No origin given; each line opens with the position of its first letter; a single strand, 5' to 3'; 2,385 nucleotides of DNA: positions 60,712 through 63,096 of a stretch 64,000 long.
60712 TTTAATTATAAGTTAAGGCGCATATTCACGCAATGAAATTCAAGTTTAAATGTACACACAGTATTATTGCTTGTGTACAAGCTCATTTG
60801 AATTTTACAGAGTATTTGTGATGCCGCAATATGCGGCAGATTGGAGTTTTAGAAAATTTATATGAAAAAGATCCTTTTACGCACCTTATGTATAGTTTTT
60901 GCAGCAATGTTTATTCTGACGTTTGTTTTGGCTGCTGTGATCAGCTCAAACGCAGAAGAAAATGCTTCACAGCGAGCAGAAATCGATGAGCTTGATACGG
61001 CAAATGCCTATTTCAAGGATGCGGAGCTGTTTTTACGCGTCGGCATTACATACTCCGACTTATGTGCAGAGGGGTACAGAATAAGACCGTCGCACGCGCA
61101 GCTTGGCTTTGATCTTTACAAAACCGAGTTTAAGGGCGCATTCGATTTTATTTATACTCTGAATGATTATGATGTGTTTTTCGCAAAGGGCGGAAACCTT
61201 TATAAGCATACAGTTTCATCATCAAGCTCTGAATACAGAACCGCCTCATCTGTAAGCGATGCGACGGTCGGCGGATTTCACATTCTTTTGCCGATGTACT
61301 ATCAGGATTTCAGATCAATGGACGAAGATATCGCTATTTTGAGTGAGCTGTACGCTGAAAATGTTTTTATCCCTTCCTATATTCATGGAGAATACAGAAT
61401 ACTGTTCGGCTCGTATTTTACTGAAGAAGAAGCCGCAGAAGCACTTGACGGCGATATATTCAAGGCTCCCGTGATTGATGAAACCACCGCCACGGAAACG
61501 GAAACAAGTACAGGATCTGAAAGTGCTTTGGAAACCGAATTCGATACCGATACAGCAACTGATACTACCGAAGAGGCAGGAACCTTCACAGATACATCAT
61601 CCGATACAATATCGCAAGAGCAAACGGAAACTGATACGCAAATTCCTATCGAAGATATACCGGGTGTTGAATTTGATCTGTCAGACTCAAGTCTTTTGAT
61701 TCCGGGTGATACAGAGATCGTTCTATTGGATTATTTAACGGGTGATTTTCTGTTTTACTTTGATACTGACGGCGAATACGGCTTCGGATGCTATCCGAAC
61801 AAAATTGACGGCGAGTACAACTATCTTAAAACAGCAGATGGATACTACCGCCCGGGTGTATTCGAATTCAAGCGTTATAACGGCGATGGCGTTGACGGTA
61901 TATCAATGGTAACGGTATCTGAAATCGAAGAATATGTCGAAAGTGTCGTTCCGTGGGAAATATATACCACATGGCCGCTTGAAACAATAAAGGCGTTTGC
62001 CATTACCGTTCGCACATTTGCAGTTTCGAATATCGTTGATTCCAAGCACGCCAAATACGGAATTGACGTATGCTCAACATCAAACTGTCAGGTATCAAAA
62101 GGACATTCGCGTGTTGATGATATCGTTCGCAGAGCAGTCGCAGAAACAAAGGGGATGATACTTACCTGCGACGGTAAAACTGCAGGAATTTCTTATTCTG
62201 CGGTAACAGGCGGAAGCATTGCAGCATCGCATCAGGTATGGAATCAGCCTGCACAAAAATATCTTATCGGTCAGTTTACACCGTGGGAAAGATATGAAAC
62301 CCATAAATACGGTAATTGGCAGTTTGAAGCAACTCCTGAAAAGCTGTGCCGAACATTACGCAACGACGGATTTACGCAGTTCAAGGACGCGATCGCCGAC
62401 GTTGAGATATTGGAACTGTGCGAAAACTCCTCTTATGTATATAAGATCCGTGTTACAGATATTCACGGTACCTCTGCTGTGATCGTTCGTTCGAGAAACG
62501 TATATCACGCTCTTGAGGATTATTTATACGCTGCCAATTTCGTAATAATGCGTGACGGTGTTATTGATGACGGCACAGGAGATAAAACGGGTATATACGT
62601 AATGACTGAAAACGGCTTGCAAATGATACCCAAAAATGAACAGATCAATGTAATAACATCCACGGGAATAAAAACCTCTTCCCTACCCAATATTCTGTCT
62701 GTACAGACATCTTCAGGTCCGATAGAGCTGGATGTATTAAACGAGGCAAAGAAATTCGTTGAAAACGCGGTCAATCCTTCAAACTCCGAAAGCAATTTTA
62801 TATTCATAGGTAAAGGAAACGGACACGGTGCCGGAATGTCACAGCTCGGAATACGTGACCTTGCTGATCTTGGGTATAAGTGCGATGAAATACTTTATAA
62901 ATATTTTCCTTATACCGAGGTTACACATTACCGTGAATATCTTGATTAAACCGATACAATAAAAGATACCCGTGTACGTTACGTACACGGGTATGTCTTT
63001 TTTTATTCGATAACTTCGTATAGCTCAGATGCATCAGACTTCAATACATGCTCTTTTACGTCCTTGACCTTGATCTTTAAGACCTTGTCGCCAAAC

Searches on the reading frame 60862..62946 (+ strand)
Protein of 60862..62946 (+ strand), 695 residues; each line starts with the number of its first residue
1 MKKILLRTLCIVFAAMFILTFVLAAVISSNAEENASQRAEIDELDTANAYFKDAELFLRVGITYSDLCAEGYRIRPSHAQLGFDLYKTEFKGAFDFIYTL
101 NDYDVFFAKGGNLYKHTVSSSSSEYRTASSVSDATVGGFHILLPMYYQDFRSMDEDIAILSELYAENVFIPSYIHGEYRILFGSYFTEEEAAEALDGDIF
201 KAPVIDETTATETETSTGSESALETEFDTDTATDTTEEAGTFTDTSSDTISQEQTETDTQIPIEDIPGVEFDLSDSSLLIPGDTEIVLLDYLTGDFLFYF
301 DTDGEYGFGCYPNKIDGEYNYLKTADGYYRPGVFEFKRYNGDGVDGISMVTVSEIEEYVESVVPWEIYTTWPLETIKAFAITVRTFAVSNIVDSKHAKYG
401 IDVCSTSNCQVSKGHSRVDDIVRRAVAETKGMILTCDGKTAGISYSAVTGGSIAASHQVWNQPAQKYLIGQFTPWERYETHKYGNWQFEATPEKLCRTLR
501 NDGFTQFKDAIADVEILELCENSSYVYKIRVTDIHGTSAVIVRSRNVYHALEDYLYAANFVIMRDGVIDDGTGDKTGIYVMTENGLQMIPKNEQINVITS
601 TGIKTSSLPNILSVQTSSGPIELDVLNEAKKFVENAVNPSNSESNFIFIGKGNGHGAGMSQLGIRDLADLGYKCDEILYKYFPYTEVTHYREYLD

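Call 94: search_protein_families(library=pfam, proteins=[window:60862-62946:+], max_evalue=0.00001)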
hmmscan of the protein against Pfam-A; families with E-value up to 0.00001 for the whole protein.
window:60862-62946:+ (695 aa): 1 family
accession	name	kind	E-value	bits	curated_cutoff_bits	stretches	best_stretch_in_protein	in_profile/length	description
PF08486.15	SpoIID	-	3.4e-19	69.7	23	1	346-435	4-96/97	Stage II sporulation protein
